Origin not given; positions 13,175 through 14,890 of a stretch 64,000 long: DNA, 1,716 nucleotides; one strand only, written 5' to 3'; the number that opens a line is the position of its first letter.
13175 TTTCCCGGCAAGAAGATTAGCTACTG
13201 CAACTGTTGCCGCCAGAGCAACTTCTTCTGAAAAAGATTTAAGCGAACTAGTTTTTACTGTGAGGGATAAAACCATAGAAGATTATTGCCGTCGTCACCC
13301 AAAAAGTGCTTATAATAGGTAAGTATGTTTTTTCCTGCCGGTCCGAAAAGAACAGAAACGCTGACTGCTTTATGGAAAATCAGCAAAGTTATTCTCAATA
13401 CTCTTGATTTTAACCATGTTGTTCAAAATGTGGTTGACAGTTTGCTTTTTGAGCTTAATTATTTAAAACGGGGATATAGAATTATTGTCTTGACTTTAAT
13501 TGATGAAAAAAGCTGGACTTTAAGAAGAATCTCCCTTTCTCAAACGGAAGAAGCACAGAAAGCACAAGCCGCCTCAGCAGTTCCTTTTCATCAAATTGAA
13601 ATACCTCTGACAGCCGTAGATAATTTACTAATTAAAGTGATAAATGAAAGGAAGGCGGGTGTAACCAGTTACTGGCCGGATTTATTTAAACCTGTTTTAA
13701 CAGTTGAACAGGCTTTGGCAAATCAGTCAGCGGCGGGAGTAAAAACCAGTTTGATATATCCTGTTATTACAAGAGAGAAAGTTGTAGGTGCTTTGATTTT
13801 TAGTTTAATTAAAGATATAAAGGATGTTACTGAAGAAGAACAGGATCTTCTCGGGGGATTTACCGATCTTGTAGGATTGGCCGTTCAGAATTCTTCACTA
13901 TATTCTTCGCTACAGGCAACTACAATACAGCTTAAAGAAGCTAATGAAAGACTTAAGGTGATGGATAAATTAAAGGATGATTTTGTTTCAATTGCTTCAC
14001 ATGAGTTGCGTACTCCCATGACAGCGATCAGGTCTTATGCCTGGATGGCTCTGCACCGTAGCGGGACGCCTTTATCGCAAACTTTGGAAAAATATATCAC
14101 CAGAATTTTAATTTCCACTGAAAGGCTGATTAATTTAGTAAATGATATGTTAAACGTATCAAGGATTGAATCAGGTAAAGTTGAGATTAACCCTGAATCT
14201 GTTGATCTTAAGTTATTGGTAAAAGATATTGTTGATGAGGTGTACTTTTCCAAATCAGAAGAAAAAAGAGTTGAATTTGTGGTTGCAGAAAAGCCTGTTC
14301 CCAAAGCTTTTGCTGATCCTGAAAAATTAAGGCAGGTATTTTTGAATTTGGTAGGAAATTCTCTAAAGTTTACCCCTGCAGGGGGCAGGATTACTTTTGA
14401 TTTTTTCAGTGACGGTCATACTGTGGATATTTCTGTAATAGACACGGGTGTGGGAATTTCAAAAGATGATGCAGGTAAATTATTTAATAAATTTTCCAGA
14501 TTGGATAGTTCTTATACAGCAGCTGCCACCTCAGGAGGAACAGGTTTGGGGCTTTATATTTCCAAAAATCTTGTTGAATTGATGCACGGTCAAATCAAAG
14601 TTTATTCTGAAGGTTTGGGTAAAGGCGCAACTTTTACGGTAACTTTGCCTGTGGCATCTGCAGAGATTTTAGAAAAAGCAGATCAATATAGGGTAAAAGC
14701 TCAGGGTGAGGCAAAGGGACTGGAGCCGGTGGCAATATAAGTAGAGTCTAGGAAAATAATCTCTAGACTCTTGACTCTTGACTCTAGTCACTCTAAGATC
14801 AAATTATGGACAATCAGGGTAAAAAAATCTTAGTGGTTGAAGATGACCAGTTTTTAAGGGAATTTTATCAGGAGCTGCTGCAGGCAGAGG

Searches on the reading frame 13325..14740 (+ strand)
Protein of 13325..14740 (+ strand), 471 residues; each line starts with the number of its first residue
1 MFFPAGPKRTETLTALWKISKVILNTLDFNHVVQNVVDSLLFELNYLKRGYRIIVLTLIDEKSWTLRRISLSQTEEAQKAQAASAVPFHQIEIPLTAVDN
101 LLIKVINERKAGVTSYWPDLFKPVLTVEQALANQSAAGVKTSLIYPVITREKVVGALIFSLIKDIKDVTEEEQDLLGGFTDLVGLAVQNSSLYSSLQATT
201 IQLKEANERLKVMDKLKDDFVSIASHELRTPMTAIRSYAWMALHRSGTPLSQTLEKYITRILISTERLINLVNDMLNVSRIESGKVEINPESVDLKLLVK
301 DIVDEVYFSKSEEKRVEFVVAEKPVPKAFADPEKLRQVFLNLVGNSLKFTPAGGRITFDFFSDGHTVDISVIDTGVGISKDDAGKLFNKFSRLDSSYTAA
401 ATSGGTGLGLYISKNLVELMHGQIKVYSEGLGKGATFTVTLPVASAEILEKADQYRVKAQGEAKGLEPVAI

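Call 49: search_protein_families(library=pfam, proteins=[window:13325-14740:+], max_evalue=0.00001)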
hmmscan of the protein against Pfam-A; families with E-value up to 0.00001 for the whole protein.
window:13325-14740:+ (471 aa): 2 families
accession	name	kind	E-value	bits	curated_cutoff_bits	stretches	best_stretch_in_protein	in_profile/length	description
PF02518.31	HATPase_c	-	3.3e-27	95.5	26.4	1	331-444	2-110/111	Histidine kinase-, DNA gyrase B-, and HSP90-like ATPase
PF00512.31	HisKA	-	2.1e-17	63.4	26.9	1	217-284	2-66/66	His Kinase A (phospho-acceptor) domain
